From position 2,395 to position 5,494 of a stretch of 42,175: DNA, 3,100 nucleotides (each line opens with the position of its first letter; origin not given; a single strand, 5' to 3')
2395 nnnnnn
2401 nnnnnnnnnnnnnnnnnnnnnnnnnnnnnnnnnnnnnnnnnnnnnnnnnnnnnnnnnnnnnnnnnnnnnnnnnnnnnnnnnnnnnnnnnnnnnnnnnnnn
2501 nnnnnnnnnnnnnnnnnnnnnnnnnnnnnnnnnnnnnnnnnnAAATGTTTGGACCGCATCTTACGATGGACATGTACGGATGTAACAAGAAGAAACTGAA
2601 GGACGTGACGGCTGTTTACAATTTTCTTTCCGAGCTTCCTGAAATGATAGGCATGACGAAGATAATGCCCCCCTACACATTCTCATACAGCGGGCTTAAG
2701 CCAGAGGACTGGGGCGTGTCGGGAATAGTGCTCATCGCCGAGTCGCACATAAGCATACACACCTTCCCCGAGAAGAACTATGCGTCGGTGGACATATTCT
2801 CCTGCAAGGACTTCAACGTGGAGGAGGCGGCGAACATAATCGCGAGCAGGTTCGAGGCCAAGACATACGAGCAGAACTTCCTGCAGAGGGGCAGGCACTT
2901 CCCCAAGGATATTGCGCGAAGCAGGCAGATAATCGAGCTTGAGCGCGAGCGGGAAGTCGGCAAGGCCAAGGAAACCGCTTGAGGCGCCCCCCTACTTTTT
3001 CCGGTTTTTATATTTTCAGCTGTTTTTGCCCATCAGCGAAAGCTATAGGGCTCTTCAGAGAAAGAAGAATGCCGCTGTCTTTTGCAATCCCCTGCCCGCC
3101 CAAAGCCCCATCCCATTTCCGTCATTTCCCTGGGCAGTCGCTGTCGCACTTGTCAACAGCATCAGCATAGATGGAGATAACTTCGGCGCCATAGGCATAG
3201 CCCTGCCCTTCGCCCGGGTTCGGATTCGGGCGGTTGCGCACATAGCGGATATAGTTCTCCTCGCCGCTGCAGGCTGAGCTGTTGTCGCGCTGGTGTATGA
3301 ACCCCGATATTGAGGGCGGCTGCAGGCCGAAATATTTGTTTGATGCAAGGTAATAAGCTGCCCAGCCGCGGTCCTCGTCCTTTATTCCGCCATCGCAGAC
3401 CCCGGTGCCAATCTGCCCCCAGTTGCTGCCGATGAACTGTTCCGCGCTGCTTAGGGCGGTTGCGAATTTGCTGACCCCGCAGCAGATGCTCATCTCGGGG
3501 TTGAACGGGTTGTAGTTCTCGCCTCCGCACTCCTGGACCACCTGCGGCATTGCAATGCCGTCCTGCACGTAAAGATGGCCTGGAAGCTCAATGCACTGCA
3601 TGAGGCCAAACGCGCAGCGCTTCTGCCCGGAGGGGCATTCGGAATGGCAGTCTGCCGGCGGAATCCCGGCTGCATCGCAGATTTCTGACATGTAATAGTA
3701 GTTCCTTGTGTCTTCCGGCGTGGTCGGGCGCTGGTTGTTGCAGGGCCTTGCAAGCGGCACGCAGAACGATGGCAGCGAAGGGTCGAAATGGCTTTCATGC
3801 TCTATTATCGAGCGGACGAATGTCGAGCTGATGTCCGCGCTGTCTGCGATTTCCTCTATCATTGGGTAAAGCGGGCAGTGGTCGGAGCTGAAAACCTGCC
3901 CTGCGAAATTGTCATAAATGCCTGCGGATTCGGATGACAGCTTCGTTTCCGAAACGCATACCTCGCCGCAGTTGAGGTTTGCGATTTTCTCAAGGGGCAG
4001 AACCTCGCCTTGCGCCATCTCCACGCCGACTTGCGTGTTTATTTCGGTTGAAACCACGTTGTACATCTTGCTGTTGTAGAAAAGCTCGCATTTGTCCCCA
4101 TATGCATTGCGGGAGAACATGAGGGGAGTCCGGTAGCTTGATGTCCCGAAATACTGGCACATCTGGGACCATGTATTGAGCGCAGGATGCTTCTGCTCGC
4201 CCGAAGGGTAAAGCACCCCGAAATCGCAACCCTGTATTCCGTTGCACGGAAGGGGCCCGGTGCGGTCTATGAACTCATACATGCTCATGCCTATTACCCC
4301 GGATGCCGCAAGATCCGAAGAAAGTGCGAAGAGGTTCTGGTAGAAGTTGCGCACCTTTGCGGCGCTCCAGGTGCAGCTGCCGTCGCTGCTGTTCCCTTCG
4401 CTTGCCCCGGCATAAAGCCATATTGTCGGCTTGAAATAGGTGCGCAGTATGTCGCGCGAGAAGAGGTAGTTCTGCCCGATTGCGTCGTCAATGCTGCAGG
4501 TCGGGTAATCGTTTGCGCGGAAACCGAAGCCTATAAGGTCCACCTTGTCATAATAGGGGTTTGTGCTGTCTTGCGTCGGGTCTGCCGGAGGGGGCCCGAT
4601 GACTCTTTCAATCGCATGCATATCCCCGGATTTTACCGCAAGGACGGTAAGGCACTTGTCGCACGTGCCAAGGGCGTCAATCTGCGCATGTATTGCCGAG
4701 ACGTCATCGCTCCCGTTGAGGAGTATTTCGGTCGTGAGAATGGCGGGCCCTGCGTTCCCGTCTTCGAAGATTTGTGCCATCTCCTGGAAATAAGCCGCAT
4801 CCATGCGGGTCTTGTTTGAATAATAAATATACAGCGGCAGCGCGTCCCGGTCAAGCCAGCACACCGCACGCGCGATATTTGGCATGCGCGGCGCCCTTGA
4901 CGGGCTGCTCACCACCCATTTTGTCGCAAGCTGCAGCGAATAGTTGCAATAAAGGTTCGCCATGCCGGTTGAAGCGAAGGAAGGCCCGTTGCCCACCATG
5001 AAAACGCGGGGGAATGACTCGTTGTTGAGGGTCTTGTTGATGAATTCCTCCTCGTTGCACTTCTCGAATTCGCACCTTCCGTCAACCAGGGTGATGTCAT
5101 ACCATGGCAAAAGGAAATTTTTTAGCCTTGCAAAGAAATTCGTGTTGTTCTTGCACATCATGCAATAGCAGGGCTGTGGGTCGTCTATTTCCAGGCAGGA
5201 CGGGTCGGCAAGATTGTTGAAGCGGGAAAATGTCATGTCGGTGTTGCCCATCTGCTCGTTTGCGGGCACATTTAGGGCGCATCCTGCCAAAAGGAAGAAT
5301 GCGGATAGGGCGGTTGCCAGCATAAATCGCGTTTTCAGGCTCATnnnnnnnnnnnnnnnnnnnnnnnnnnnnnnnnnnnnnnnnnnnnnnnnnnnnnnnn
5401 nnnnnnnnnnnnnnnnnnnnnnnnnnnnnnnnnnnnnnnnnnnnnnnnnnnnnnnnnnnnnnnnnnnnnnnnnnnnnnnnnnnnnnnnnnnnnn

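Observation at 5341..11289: Giant type-I membrane protein whose bulk is predicted cytoplasmic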

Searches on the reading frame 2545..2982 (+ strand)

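Call 93: search_protein_families(library=pfam, proteins=[window:2545-2982:+], max_evalue=0.001)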
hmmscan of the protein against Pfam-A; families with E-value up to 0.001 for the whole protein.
window:2545-2982:+ (145 aa): 1 family
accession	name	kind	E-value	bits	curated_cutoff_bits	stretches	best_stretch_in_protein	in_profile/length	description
PF02675.21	AdoMet_dc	-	5.1e-34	117.3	25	1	5-116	1-107/107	S-adenosylmethionine decarboxylase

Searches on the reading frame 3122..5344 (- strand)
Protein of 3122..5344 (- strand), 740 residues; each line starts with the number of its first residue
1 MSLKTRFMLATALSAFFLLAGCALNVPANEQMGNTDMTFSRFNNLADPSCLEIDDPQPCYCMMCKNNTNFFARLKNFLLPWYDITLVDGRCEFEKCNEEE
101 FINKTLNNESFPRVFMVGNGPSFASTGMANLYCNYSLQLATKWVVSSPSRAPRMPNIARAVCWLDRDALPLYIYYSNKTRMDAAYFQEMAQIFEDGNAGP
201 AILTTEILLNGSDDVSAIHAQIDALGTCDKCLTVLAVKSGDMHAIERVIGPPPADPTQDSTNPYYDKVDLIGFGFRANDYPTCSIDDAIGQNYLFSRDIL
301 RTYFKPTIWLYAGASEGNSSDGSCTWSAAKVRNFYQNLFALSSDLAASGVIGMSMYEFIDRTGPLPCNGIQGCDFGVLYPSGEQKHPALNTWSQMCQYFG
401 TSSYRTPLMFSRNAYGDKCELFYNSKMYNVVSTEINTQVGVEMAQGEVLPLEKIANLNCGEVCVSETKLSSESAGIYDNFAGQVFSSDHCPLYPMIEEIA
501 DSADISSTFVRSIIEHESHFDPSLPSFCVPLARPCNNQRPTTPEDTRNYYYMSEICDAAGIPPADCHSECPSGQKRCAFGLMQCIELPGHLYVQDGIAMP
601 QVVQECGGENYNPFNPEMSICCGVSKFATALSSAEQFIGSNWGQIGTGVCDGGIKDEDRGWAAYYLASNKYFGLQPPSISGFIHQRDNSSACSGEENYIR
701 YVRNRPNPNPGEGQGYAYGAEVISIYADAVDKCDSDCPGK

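Call 6: search_protein_families(library=pfam, proteins=[window:3122-5344:-], max_evalue=0.1)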
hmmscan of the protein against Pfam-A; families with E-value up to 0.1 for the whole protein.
window:3122-5344:- (740 aa): 2 families
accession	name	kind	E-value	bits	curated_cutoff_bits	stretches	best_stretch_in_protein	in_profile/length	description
PF01464.25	SLT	-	0.059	13.4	21.3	0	495-633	2-82/117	Transglycosylase SLT domain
PF14194.11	Cys_rich_VLP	-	0.06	13.9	27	0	44-65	18-39/57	Cysteine-rich VLP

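Call 24: search_protein_families(library=ncbifam, proteins=[window:3122-5344:-], max_evalue=0.1)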
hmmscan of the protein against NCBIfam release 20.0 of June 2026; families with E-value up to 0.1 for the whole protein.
window:3122-5344:- (740 aa): 1 family
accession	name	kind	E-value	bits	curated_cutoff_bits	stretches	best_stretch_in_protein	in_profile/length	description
TIGR03030.1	CelA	equivalog_domain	0.053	11.5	699.1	1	650-686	334-370/714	UDP-forming cellulose synthase catalytic subunit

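Call 73: search_protein_families(library=pfam, alignment_id=A6, max_evalue=0.1)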
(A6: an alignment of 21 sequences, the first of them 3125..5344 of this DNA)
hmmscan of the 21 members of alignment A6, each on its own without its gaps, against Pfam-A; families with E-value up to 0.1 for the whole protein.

A. member 1, window:3125-5344:- (740 aa): 2 families
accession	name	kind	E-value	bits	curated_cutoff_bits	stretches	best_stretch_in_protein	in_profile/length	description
PF01464.25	SLT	-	0.059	13.4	21.3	0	495-633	2-82/117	Transglycosylase SLT domain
PF14194.11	Cys_rich_VLP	-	0.06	13.9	27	0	44-65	18-39/57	Cysteine-rich VLP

B. families by the number of members that match (of 21 scanned): 7 families
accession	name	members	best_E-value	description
PF01464.25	SLT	11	2.2e-05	Transglycosylase SLT domain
PF13472.12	Lipase_GDSL_2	1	0.00014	GDSL-like Lipase/Acylhydrolase family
PF17182.10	OSK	1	0.0017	OSK domain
PF23451.1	Zn_ribbon_PaaD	1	0.0045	PaaD zinc beta ribbon domain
PF08094.16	Toxin_24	1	0.052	Conotoxin TVIIA/GS family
PF14194.11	Cys_rich_VLP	1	0.06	Cysteine-rich VLP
PF19364.4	DUF5940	1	0.083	Family of unknown function (DUF5940)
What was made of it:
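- The lipoprotein's SLT domain is hit in 11 of 21 orthologues, best E 2.2e-5 (call 73).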

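Call 74: search_solved_structures(query=A6, max_evalue=1)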
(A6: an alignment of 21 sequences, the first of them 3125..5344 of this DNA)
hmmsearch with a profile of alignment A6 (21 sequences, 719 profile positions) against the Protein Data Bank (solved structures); distinct sequences matched with E-value up to 1: 2.
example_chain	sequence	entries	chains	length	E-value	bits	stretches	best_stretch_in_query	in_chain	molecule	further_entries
9vi7_A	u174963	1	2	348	0.24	12.9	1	482-522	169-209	lytic transglycosylase c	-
4c5f_A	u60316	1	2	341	0.35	12.4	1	484-522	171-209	MEMBRANE-BOUND LYTIC MUREIN TRANSGLYCOSYLASE C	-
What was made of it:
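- On T4SS-like system: The top PDB hit is MltC at the catalytic motif, E 0.24 (calls 6, 73, 74).
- The partner lipoprotein has a glycan-cleaving SLT-like domain (calls 73, 74).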

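Call 79: find_homologous_proteins(query=A6, max_evalue=0.001)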
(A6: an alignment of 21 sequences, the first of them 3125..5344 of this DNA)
Query A6 (21 sequences) (740 aa, profile of the alignment): 56 proteins with E <= 0.001 among 8000 candidates.
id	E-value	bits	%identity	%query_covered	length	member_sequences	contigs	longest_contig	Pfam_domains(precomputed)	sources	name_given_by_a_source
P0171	4.1e-293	992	43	100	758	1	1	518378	-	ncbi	-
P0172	1.4e-290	984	47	97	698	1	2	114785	-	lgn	-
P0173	5.0e-286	969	46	97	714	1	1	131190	-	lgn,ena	-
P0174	1.1e-283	961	43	99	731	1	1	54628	-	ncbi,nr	ncbi:MAG: hypothetical protein N3E51_03265 [Candidatus Micrarchaeota archaeon]|nr:hypothetical prote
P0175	1.3e-282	958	45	96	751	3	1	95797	-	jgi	-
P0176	3.5e-278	943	45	96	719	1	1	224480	-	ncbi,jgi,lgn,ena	ncbi:MAG: hypothetical protein WCT52_00095 [Candidatus Micrarchaeia archaeon]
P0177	1.4e-277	941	42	96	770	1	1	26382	-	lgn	-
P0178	9.5e-276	935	45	95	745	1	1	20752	-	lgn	-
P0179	7.2e-274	929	43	97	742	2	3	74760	-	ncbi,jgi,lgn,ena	-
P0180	2.2e-272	924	46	99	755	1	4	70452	-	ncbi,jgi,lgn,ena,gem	-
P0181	2.6e-271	920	48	100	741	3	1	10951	-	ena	-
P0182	1.8e-270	918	47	97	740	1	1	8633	-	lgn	-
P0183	4.4e-264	896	45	96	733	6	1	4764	-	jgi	-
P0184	1.4e-262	891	44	96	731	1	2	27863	-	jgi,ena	-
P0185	2.9e-262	890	43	99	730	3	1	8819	-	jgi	-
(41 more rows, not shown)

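Call 81: search_protein_families(library=padloc, proteins=[window:3125-5344:-], max_evalue=0.01)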
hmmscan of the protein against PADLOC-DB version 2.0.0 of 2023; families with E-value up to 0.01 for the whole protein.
window:3125-5344:- (740 aa): 0 families

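Call 82: search_protein_families(library=phrogs, proteins=[window:3125-5344:-], max_evalue=0.01)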
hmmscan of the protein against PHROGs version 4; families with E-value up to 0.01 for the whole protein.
window:3125-5344:- (740 aa): 0 families
